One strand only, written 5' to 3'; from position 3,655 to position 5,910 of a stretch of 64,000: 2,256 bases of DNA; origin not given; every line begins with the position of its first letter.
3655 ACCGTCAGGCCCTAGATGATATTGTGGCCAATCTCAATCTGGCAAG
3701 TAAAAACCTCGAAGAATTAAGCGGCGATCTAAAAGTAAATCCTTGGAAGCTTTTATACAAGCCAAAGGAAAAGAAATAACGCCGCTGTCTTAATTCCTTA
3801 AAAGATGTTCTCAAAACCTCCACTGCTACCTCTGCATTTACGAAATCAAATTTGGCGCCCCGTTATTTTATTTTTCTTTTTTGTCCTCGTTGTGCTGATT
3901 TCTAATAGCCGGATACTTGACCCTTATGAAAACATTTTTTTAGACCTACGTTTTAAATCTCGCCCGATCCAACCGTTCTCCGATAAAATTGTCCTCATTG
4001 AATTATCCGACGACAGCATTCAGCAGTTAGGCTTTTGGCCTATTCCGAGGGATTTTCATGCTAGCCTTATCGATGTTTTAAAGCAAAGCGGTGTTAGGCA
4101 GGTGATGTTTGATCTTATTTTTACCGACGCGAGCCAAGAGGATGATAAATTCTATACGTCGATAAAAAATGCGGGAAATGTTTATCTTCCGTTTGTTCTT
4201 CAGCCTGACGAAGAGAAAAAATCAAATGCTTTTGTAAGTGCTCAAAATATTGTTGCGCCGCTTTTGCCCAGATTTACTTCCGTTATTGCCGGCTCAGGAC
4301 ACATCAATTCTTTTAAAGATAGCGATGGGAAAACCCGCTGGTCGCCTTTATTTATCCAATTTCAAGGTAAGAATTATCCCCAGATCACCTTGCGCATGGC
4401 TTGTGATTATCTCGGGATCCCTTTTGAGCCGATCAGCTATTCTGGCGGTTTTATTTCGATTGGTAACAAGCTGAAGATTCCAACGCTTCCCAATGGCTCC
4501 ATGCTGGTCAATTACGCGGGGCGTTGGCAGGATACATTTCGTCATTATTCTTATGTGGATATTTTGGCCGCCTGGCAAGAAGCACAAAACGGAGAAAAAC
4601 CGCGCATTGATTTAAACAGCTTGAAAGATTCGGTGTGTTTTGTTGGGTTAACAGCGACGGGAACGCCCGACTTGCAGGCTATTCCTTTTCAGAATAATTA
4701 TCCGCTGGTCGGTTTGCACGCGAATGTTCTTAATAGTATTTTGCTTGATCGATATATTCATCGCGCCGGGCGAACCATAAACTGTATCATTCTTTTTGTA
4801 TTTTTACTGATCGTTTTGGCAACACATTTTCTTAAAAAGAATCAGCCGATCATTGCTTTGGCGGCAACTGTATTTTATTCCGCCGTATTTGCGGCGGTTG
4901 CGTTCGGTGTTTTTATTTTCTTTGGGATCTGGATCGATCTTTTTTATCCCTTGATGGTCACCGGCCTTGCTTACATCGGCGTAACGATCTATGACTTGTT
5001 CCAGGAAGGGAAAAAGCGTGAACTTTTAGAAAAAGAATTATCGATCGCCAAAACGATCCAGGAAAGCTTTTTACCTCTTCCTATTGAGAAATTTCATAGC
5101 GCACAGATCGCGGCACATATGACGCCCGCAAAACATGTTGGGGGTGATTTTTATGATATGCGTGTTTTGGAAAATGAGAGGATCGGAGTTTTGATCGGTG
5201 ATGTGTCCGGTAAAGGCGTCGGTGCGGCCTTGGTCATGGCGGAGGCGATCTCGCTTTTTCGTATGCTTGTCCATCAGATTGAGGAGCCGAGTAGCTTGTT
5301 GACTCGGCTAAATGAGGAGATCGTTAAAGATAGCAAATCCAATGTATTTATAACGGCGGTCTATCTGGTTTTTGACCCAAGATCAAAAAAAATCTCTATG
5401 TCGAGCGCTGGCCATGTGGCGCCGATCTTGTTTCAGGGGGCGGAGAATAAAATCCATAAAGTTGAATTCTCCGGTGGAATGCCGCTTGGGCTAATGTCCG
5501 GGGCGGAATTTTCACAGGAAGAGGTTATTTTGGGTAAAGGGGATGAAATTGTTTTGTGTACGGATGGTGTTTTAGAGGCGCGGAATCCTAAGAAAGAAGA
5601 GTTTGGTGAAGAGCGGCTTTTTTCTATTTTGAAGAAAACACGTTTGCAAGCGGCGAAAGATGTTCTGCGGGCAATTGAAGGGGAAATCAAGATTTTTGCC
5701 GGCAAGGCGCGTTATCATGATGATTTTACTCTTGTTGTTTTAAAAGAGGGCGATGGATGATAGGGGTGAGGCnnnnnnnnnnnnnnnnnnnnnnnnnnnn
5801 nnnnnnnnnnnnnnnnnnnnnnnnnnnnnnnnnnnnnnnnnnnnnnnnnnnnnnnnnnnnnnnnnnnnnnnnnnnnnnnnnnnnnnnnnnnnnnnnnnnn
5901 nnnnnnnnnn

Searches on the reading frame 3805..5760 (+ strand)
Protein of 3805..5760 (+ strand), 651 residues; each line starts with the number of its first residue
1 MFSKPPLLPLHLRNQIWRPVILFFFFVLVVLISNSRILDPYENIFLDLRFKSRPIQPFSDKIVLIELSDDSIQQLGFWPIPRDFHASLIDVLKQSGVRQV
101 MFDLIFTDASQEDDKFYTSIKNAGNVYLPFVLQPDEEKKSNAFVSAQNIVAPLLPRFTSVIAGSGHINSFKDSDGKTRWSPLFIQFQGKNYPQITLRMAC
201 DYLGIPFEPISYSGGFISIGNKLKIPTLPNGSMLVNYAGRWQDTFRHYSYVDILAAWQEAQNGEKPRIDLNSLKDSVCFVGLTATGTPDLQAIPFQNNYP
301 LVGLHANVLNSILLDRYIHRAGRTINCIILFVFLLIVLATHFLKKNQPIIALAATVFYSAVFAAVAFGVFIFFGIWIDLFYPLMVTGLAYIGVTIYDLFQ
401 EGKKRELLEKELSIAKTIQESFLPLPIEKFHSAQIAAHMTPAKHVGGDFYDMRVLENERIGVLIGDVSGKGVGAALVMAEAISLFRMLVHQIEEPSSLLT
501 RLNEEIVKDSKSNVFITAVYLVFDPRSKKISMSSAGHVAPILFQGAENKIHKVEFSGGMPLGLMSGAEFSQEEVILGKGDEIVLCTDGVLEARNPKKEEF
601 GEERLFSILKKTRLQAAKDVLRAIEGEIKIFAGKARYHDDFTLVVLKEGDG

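Call 46: search_protein_families(library=pfam, proteins=[window:3805-5760:+], max_evalue=0.001)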
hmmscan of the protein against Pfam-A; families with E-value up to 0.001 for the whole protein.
window:3805-5760:+ (651 aa): 2 families
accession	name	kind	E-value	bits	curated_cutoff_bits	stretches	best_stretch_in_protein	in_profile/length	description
PF05226.16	CHASE2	-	1.4e-48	166.1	26.3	1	27-335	4-253/257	CHASE2 domain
PF07228.17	SpoIIE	-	1.9e-48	165.4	25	1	457-647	2-190/192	Stage II sporulation protein E (SpoIIE)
